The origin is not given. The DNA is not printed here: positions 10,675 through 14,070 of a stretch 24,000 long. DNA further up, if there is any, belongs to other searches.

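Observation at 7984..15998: Bacterial Mvh/Hdr-type cluster with no HdrB/HdrC, led by its own maturation protease and wired by overlapping start/stop codons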

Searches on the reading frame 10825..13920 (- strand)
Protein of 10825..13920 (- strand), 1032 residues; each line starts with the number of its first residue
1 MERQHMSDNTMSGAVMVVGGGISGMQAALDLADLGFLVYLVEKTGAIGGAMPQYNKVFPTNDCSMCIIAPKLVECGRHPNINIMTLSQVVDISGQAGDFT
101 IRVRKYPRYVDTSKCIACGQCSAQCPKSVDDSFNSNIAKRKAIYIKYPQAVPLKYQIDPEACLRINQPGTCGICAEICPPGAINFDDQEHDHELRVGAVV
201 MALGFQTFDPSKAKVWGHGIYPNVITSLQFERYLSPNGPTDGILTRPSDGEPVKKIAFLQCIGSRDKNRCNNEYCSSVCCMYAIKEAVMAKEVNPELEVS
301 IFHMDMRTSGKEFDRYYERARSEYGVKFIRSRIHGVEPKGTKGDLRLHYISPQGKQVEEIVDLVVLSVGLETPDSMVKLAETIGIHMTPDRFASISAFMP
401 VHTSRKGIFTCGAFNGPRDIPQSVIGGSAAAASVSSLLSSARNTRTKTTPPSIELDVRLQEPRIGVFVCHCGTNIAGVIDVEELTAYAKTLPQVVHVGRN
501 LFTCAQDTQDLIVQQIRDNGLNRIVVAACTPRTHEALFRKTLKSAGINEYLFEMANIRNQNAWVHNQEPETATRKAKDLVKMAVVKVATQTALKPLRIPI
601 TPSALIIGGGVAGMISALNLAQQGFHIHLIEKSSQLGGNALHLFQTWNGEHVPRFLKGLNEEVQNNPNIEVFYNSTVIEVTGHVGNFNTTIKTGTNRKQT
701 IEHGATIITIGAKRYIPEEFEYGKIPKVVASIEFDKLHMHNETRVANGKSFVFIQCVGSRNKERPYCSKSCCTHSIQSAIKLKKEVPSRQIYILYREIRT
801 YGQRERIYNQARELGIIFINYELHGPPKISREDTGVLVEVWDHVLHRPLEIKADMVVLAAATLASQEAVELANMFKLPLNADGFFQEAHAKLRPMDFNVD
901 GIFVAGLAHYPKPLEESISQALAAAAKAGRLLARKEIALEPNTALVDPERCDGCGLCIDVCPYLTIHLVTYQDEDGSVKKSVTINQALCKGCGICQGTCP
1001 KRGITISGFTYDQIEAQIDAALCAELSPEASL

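Call 8: search_protein_families(library=pfam, proteins=[window:10825-13920:-], max_evalue=0.01)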
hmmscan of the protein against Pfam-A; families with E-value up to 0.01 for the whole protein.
window:10825-13920:- (1032 aa): 26 families (the best 25 are shown)
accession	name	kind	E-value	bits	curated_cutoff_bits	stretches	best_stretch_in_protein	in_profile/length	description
PF07992.20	Pyr_redox_2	-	8.5e-24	84.9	26.1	3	605-717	4-114/291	Pyridine nucleotide-disulphide oxidoreductase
PF00037.32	Fer4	-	4.2e-18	64.8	21.1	3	946-965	3-22/24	4Fe-4S binding domain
PF13450.12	NAD_binding_8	-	8.3e-14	52.1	21.9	2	606-642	1-37/68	NAD(P)-binding Rossmann-like domain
PF12838.12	Fer4_7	-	9.5e-13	48.8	27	2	950-1001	1-50/52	4Fe-4S dicluster domain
PF12837.12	Fer4_6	-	2.9e-12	46.3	25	3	944-963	2-21/24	4Fe-4S binding domain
PF12831.13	FAD_oxidored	-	5.1e-12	46.2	27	2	15-51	2-38/416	FAD dependent oxidoreductase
PF03486.20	HI0933_like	-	9.8e-12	45.3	50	1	604-637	3-36/244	HI0933-like protein Rossmann domain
PF01266.30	DAO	-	2.4e-11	44.2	27.9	2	605-638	3-37/353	FAD dependent oxidoreductase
PF00890.30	FAD_binding_2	-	1.1e-10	41.8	20.4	2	604-639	2-37/414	FAD binding domain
PF12797.12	Fer4_2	-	2.6e-10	40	24.5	2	945-963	4-22/22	4Fe-4S binding domain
PF13738.12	Pyr_redox_3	-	3.4e-08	33.5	30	0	604-697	167-255/305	Pyridine nucleotide-disulphide oxidoreductase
PF13484.11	Fer4_16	-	2.2e-07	32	30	1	114-179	1-64/66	4Fe-4S double cluster binding domain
PF25160.1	LdpA_Fe-S-bd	-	2.2e-07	31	27.6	1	945-971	22-48/49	LdpA Fe-S cluster-binding domain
PF01134.28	GIDA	-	3.8e-07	30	22.1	1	15-48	2-36/391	Glucose inhibited division protein A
PF13237.11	Fer4_10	-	1.7e-06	28.3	25.5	2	946-1000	4-53/53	4Fe-4S dicluster domain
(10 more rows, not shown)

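Call 9: search_protein_families(library=ncbifam, proteins=[window:10825-13920:-], max_evalue=0.01)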
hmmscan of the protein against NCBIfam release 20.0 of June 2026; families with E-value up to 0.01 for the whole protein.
window:10825-13920:- (1032 aa): 181 families (the best 25 are shown)
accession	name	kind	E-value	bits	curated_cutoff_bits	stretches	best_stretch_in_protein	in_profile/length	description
NF040770.1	hetero_SS_HdrA2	exception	3.2e-293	974.6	1100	3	5-442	132-564/777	CoB-CoM heterodisulfide reductase HdrA2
NF041778.1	hetero_SS_HdrA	equivalog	8.1e-217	721.7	1400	3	13-443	143-575/771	ferredoxin:CoB-CoM heterodisulfide reductase subunit HdrA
NF041891.1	hdrA_Methbact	equivalog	4.5e-208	693.1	1300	3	13-440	134-558/762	ferredoxin:CoB-CoM heterodisulfide reductase subunit HdrA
NF005560.0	PRK07233.1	equivalog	8.5e-15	54.5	252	2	605-641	4-40/435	hypothetical protein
NF009410.0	PRK12771.1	subfamily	1.5e-14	53.6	516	3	603-640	140-177/566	NAD(P)-binding protein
TIGR01971.1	NuoI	subfamily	2.4e-14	53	113.05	2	947-1007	40-101/121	NADH-quinone oxidoreductase, chain I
TIGR03467.1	HpnE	equivalog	5.6e-13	49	283.05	2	605-641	2-38/430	hydroxysqualene dehydroxylase HpnE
NF042909.1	FMH_DH_FwdF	exception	9e-13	48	375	2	945-1007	253-314/336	tungsten-dependent formylmethanofuran dehydrogenase subunit FwdF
NF041087.1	bile_acid_BaiCD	equivalog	7.5e-12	44.1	825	2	604-642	383-421/642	bile acid Fe-S flavoenzyme BaiCD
NF045637.1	carotdesatCrtDProt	equivalog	1.2e-11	43.8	580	2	15-54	1-40/485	1-hydroxycarotenoid 3,4-desaturase CrtD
TIGR01372.1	soxA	subfamily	1.2e-11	43.2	1164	1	605-693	172-258/996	sarcosine oxidase subunit alpha family protein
TIGR03997.1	mycofact_OYE_2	equivalog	3e-11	42.4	793.15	2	6-57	373-424/645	mycofactocin system FadH/OYE family oxidoreductase 2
NF058655.1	CrtID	equivalog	3.2e-11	42.8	640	2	605-643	2-40/478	bifunctional phytoene desaturase/3,4-desaturase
TIGR02734.1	crtI_fam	subfamily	1e-10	41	238.1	2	604-642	1-39/504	phytoene desaturase family protein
NF045599.1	bili_reduct_long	exception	2.4e-10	39.3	750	2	605-661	385-441/641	bilirubin reductase, long form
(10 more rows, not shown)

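Call 27: search_solved_structures(query=window:10825-13920:-, max_evalue=0.00001, show_alignments=1)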
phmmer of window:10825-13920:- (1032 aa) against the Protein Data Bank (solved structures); distinct sequences matched with E-value up to 0.00001: 11.
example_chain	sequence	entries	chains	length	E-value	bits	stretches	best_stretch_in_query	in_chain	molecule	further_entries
5odc_A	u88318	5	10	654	1.2e-189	635.4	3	16-392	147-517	Heterodisulfide reductase, subunit A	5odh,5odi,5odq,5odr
8rvu_a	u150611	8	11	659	4.8e-180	603.6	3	11-386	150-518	H(2):CoB-CoM heterodisulfide,ferredoxin reductase subunit A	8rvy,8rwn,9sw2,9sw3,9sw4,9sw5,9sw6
8rvv_A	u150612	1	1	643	4.8e-178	597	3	11-386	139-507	H(2):CoB-CoM heterodisulfide,ferredoxin reductase subunit A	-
9sfi_A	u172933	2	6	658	2.5e-163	548.3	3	14-334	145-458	CoB--CoM heterodisulfide reductase iron-sulfur subunit A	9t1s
7bkb_A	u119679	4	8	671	9.4e-157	526.5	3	15-342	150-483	CoB--CoM heterodisulfide reductase iron-sulfur subunit A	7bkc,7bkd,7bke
6tjr_A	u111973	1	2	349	3.4e-36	127.4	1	197-438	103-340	Fumarate reductase/succinate dehydrogenase flavoprotein domain protein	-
7bkb_K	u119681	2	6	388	4.3e-15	57.6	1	945-1008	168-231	Formylmethanofuran dehydrogenase, subunit F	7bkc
9sfi_T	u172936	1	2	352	3.5e-07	31.4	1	944-1017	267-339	4Fe-4S ferredoxin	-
9sw6_G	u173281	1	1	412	4.8e-07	30.9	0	946-1006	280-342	Polyferredoxin protein MvhB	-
5t5i_F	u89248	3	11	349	6.3e-07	30.5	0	942-1007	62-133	Tungsten formylmethanofuran dehydrogenase subunit fwdF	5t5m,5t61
9sw6_H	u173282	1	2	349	7.5e-07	30.3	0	942-1007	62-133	Tungsten formylmethanofuran dehydrogenase, subunit F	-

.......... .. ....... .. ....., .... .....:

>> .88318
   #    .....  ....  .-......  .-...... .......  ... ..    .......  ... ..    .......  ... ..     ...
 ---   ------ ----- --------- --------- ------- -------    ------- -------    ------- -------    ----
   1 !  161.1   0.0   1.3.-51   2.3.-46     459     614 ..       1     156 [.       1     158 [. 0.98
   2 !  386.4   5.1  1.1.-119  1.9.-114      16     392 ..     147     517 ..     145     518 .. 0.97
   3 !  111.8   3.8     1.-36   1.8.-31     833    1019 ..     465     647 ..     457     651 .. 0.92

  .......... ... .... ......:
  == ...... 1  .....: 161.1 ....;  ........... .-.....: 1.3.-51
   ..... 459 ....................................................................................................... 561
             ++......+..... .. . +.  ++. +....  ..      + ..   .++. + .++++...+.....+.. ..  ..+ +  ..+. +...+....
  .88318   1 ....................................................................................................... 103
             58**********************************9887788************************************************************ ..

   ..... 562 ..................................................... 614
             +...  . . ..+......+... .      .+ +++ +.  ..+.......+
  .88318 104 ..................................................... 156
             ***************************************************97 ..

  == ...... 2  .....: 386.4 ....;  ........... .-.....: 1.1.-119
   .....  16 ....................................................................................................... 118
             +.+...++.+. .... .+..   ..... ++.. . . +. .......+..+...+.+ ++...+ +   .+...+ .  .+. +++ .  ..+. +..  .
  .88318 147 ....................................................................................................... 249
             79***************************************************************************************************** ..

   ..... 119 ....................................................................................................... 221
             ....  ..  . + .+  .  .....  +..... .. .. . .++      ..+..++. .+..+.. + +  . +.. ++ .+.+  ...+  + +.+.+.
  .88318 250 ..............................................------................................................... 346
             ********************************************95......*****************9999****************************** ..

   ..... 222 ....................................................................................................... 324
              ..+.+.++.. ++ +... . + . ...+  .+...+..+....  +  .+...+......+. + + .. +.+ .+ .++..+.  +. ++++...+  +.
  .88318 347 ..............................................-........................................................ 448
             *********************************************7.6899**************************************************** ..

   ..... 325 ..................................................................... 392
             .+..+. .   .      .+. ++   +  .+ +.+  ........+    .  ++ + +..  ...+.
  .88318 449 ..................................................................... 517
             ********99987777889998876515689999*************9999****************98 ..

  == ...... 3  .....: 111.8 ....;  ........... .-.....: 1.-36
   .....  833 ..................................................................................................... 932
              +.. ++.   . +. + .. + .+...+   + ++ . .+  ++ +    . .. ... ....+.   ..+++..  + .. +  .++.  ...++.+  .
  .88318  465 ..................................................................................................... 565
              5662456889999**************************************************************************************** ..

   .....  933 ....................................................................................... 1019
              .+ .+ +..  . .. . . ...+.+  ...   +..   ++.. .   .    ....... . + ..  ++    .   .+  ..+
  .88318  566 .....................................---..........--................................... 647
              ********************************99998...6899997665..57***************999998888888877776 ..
